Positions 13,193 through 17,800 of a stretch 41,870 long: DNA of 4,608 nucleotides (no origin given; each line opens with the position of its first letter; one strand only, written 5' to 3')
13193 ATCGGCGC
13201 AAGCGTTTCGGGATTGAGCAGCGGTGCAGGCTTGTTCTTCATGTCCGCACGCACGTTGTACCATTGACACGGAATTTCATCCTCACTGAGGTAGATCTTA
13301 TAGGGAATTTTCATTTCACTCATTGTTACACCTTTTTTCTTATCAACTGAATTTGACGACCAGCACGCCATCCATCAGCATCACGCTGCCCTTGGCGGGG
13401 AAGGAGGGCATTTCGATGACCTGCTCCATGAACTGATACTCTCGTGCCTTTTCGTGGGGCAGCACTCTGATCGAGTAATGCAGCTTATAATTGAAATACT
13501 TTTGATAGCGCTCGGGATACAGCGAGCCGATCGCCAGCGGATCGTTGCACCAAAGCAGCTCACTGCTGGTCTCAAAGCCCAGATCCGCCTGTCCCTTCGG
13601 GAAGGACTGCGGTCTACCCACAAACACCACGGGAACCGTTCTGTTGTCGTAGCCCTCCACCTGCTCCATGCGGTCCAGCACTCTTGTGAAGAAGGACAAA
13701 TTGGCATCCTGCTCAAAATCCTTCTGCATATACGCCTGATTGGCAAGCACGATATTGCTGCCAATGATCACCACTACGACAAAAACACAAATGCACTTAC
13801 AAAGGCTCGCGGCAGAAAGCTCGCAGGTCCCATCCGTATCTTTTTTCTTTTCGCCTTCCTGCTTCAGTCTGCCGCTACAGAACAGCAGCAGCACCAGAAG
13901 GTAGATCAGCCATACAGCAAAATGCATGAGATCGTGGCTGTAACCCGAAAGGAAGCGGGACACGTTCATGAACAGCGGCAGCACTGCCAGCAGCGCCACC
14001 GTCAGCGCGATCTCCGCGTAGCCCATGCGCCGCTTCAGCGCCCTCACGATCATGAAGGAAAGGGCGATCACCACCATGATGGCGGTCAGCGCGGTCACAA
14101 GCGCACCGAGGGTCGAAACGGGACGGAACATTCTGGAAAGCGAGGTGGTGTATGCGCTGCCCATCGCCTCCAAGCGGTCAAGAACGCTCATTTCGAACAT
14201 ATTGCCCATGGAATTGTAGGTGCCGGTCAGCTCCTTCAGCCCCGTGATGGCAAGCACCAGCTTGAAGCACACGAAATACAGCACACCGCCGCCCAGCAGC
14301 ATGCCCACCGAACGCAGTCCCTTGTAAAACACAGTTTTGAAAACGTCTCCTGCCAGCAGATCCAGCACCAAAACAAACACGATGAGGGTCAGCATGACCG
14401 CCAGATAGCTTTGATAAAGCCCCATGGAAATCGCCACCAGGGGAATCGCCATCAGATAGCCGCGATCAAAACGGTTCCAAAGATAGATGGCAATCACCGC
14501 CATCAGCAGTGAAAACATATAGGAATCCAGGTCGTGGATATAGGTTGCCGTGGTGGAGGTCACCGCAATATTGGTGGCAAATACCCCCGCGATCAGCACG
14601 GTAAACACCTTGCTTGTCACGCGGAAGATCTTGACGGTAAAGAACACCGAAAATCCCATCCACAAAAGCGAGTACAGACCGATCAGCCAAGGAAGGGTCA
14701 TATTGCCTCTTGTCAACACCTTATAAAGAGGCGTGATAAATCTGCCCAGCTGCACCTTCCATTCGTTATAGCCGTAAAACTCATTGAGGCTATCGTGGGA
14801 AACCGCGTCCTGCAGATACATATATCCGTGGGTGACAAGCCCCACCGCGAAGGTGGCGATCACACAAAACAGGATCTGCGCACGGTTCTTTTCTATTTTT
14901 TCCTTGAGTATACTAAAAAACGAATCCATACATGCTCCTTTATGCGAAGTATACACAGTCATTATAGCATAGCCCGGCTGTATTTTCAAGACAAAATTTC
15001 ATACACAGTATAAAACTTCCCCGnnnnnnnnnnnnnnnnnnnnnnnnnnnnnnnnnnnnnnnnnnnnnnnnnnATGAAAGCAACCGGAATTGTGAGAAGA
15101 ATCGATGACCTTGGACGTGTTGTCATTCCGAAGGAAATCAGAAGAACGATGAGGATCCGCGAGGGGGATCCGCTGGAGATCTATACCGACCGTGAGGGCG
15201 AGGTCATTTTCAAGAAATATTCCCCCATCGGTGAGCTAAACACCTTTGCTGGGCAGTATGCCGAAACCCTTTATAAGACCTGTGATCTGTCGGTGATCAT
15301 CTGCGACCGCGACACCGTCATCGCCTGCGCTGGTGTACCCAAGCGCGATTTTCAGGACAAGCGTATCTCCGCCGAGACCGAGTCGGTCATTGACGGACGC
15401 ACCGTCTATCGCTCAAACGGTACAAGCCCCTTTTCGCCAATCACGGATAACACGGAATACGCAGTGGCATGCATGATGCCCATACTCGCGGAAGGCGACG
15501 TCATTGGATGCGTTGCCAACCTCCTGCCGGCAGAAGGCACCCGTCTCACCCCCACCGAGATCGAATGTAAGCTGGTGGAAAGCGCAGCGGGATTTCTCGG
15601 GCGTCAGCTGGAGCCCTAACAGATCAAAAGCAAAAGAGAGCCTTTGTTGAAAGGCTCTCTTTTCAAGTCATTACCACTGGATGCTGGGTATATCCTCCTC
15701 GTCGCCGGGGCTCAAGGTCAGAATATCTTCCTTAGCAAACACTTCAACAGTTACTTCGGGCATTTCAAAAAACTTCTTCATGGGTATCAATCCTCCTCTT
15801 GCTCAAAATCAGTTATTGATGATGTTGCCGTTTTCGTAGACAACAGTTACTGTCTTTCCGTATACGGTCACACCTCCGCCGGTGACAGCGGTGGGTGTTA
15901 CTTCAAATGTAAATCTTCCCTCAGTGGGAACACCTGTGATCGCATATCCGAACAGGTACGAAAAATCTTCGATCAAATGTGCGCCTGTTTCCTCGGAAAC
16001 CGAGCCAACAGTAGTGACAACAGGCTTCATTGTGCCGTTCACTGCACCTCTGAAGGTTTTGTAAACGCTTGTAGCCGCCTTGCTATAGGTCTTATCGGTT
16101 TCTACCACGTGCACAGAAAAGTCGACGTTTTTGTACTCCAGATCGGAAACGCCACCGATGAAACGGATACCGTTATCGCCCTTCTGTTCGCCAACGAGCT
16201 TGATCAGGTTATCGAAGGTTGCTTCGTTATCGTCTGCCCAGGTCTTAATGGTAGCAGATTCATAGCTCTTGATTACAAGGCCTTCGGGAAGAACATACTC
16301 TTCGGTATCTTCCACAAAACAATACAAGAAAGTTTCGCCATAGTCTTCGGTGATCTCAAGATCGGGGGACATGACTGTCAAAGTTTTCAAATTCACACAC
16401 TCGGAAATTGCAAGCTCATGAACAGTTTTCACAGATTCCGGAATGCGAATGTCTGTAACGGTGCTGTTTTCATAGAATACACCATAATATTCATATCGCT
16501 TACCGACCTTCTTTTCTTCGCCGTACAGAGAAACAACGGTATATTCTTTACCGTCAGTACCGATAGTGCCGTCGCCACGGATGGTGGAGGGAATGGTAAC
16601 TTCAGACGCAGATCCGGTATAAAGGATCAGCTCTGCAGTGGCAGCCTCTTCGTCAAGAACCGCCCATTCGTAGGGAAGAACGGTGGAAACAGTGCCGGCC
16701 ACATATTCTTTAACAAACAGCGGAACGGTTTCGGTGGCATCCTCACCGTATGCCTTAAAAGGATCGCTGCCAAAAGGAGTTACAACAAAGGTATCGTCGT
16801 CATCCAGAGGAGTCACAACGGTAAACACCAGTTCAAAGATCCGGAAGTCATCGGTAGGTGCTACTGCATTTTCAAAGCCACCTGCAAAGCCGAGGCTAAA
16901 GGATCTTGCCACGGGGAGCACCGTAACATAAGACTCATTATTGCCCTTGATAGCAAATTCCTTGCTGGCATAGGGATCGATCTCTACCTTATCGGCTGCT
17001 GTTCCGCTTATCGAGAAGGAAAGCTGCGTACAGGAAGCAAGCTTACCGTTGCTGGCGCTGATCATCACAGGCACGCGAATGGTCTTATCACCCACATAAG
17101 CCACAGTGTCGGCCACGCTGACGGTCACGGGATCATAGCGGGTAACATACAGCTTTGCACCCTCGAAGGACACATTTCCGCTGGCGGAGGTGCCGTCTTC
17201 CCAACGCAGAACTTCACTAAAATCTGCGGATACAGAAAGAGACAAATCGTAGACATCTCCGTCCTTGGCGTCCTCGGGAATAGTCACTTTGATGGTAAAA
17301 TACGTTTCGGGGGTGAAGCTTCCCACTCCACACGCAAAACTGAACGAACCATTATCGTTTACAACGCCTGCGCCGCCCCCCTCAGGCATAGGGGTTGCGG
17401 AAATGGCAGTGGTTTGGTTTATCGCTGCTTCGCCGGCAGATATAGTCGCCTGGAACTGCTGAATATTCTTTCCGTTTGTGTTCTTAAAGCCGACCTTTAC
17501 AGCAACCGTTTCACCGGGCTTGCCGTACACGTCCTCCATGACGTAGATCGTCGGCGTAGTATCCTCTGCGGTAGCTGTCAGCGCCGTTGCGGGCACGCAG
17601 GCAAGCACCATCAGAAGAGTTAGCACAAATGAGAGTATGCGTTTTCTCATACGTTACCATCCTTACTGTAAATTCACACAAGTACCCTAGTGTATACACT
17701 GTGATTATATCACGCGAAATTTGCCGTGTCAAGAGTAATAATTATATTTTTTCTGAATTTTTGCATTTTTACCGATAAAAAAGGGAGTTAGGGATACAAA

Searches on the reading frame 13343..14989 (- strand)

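Call 3: search_protein_families(library=pfam, proteins=[window:13343-14989:-], max_evalue=1)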
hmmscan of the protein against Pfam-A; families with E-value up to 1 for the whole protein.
window:13343-14989:- (548 aa): 4 families
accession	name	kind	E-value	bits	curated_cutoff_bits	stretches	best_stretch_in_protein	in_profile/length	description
PF14264.12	Glucos_trans_II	-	4.9e-38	131.5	30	1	55-368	1-316/317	Glucosyl transferase GtrII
PF06420.17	Mgm101p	-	0.071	13.1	27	1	22-80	4-62/170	Mitochondrial genome maintenance MGM101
PF23484.1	YBR126W-A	-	0.18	12.2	27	1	388-407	18-37/68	YBR126W-A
PF19483.4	DUF6019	-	0.3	11.6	23.6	1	299-322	8-31/63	Family of unknown function (DUF6019)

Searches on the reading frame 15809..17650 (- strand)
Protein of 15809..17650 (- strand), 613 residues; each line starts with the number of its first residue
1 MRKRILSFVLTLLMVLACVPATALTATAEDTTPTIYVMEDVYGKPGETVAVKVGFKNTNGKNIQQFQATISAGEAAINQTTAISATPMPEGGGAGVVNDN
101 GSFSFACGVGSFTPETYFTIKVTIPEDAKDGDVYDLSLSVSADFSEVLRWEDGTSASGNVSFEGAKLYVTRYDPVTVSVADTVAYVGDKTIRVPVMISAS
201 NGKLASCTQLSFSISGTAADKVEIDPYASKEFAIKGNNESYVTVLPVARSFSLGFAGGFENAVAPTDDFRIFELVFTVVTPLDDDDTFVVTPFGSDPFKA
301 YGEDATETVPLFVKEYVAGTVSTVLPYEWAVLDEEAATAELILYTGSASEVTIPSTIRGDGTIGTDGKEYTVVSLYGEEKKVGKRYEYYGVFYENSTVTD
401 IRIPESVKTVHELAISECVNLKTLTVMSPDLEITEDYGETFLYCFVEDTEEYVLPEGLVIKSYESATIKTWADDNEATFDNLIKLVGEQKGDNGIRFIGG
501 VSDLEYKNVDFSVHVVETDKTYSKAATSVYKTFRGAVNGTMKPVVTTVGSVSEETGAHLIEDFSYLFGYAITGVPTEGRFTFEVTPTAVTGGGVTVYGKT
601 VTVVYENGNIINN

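Call 3: search_protein_families(library=pfam, proteins=[window:15809-17650:-], max_evalue=1)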
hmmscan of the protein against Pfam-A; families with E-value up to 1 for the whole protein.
window:15809-17650:- (613 aa): 3 families
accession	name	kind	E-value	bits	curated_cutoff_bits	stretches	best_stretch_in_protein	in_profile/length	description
PF13306.12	LRR_5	-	0.0018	18.6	27.7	1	391-429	74-111/127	BspA type Leucine rich repeat region (6 copies)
PF00963.24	Cohesin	-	0.0043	17.7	24.1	1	40-141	7-117/139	Cohesin domain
PF23926.2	LtfC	-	0.2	12.6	27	0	49-91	32-73/100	LtfC-like, beta-sandwich domain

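Call 4: search_protein_families(library=ncbifam, proteins=[window:15809-17650:-], max_evalue=10)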
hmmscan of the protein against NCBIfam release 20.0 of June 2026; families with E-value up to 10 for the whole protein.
window:15809-17650:- (613 aa): 0 families

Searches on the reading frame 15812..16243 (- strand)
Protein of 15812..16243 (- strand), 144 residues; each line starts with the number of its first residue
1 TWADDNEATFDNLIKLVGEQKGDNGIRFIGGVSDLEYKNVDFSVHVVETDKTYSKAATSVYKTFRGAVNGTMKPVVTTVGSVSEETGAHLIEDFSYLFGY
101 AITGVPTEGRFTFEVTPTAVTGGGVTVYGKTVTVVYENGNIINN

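Call 27: search_solved_structures(query=A2, max_evalue=10)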
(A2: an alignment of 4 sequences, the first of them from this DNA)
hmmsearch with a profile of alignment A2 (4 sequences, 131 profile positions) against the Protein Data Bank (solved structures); distinct sequences matched with E-value up to 10: 1.
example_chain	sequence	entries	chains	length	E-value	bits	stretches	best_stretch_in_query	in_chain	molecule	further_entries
3k3s_A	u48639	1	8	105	0.52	13.1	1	25-98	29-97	Altronate hydrolase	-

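Call 28: find_related_loci(query=A2, collection=genome_contigs, flank=4000)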
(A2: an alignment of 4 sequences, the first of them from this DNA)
Query A2 (123 aa) in genome_contigs; peptide patterns used: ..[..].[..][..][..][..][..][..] (x = any residue, [..] = any of these).
42 stretches matched a pattern, but none encodes a relative of the query by tblastn (E <= 1e-3).

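Call 39: find_homologous_proteins(query=A2, max_evalue=0.001)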
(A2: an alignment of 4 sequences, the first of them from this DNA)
Query A2 (4 sequences) (123 aa, profile of the alignment): 1 proteins with E <= 0.001 among 2281 candidates.
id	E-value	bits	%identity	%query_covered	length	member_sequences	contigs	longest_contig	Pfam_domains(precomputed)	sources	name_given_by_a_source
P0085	3.8e-38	148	68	100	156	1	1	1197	-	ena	-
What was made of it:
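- Tried and rejected: The profile search with the 4-sequence A2 alignment returned a single protein (call 39), so the reverse question could not be answered at scale: do all A2 proteins have a peptide?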

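Call 59: predict_structure(alignment_id=A7)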
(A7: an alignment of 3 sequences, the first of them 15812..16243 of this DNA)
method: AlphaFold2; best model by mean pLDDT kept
length: 144 residues; sequences in the alignment: 3
mean_pLDDT: 51.2   pTM: 0.49
mean pLDDT of the five models: 51.2, 48.4, 48.2, 47.6, 46.2
residues with pLDDT >= 90: 0; 70-90: 20; 50-70: 68; < 50: 56
segments of 3 or more residues with pLDDT < 50: 1-14, 33-36, 60-97
pLDDT, mean of each block of 10 residues (from residue 1): 33 49 55 51 68 53 39 32 26 41 68 69 56 72 61
secondary structure, 60 per line:
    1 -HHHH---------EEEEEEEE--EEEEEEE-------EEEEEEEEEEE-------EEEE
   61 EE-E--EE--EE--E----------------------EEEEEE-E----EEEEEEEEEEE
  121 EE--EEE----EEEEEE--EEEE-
elements in order: H2-5 E15-22 E25-31 E39-49 E57-62 E98-103 E110-122 E125-127 E132-137 E140-143
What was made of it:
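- The A2 model alone is of low confidence, with pLDDT 51 (call 59).
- Tried and rejected: The AF2 model from 3 sequences reached only pLDDT 51 (call 59).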

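Call 75: search_protein_families(library=pfam, alignment_id=A8, max_evalue=1)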
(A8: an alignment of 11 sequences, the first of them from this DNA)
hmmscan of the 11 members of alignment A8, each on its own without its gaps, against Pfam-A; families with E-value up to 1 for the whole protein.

A. member 1, seq(136 aa): 0 families

B. families by the number of members that match (of 11 scanned): 5 families
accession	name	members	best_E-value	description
PF24170.1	Fn3-II_PB4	1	0.039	Straight fiber protein PB4 second Fn3-like domain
PF19612.4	DUF6117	1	0.04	Family of unknown function (DUF6117)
PF05865.16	Cypo_polyhedrin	1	0.14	Cypovirus polyhedrin protein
PF23359.1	Lsr2_DNA-bd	1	0.15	Lsr2 DNA-binding domain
PF03849.19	Tfb2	1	0.25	Transcription factor Tfb2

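Call 76: search_solved_structures(query=A8, max_evalue=10)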
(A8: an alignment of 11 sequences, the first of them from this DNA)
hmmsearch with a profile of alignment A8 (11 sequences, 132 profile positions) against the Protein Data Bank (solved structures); distinct sequences matched with E-value up to 10: 9.
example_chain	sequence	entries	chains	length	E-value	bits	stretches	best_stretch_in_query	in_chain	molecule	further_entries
4wq1_F8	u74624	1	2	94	0.22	14.6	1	91-124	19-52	50S ribosomal protein L23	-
4v83_BT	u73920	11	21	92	0.22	14.6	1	91-124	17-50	50S ribosomal protein L23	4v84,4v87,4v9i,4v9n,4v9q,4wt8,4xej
4zer_1X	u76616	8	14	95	0.22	14.6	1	91-124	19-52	50S ribosomal protein L23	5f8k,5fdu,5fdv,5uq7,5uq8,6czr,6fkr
4v68_BX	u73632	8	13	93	0.23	14.6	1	91-124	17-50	50S ribosomal protein L23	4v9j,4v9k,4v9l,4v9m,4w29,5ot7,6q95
10px_1X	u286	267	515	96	0.23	14.6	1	91-124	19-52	50S ribosomal protein L23 | Ribosomal protein L23 | 50S ribosomal protein L22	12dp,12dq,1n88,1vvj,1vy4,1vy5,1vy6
4v90_BX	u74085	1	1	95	0.23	14.6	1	91-124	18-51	50S RIBOSOMAL PROTEIN L23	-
5a9z_AU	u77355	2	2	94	0.23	14.6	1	91-124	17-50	50S ribosomal protein L23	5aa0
9tz5_7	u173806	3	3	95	0.52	13.4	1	93-123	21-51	Large ribosomal subunit protein uL23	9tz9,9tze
3k3s_A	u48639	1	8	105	0.8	12.8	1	26-99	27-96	Altronate hydrolase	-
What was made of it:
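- On Any curated protein family (Pfam-A, NCBIfam): A2 gives no Pfam hit shared by members (call 75) and no PDB sequence relative (calls 27, 76).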

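Call 82: fold_search(model_id=the predicted structure, library=pdb)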
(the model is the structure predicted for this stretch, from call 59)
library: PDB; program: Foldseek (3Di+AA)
matches with E <= 10: 1025; with E <= 0.001: 0
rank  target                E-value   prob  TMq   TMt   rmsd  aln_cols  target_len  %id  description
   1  3d2u_A                1.8e-01  0.87  0.40  0.23   4.9       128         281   11  Structure of UL18, a Peptide-Binding Viral MHC Mimic, Bound to a Host Inhibitory Receptor (released 2008-07-08)
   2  1klg_B                1.9e-01  0.41  0.31  0.25   6.6       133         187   11  Crystal structure of HLA-DR1/TPI(23-37, Thr28-->Ile mutant) complexed with staphylococcal enterotoxin C3 variant 3B2 ( (released 2002-08-02)
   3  5u8q_A                2.2e-01  0.35  0.31  0.08  13.7       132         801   10  Structure of the ectodomain of the human Type 1 insulin-like growth factor receptor in complex with IGF-I (released 2018-02-28)
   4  3es6_A                2.3e-01  0.44  0.33  0.20   7.6       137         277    8  Crystal structure of the novel complex formed between Zinc 2-glycoprotein (ZAG) and Prolactin inducible protein (PIP)  (released 2008-10-28)
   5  8q93_C                2.7e-01  0.16  0.26  0.28  10.4       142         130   12  Crystal structure of the SARS-COV-2 RBD with neutralizing-VHHs Re30H02 and Re21D01 (released 2023-12-20)
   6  7l15_A                2.9e-01  0.69  0.36  0.27   5.6       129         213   10  Marsupial T cell receptor Spl_118 (released 2021-03-24)
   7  3zk4_B                2.9e-01  0.28  0.30  0.11   8.7       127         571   12  Structure of purple acid phosphatase PPD1 isolated from yellow lupin (Lupinus luteus) seeds (released 2014-01-29)
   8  4l8c_B                3.2e-01  0.20  0.26  0.33   8.1       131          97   11  Crystal structure of the H2Db in complex with the NP-N3D peptide (released 2013-10-16)
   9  1zag_B                3.4e-01  0.25  0.28  0.18   7.9       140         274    8  HUMAN ZINC-ALPHA-2-GLYCOPROTEIN (released 1999-03-31)
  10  1jk8_B                3.6e-01  0.23  0.29  0.24   7.7       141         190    8  Crystal structure of a human insulin peptide-HLA-DQ8 complex (released 2001-08-22)
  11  7whi_E                4.0e-01  0.25  0.31  0.35  10.6       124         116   14  The state 2 complex structure of Omicron spike with Bn03 (2-up RBD, 4 nanobodies) (released 2022-05-11)
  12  7s0q_A                4.2e-01  0.25  0.33  0.11  13.6       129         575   12  Head region of a complex of IGF-I with the ectodomain of a hybrid insulin receptor / type 1 insulin-like growth factor (released 2022-07-06)
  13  8eyx_A                4.2e-01  0.23  0.32  0.08  12.7       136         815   10  Cryo-EM structure of 4 insulins bound full-length mouse IR mutant with physically decoupled alpha CTs (C684S/C685S/C68 (released 2022-11-09)
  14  7lx5_C                4.2e-01  0.13  0.26  0.28  11.3       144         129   10  The SARS-CoV-2 spike protein receptor binding domain bound to neutralizing nanobodies WNb 2 and WNb 10 (released 2021-05-05)
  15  6ghn_A                4.4e-01  0.25  0.30  0.19   7.8       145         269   14  HLA-E*01:03 in complex with the Mtb44 peptide variant: Mtb44*P9-Phe. (released 2018-08-08)
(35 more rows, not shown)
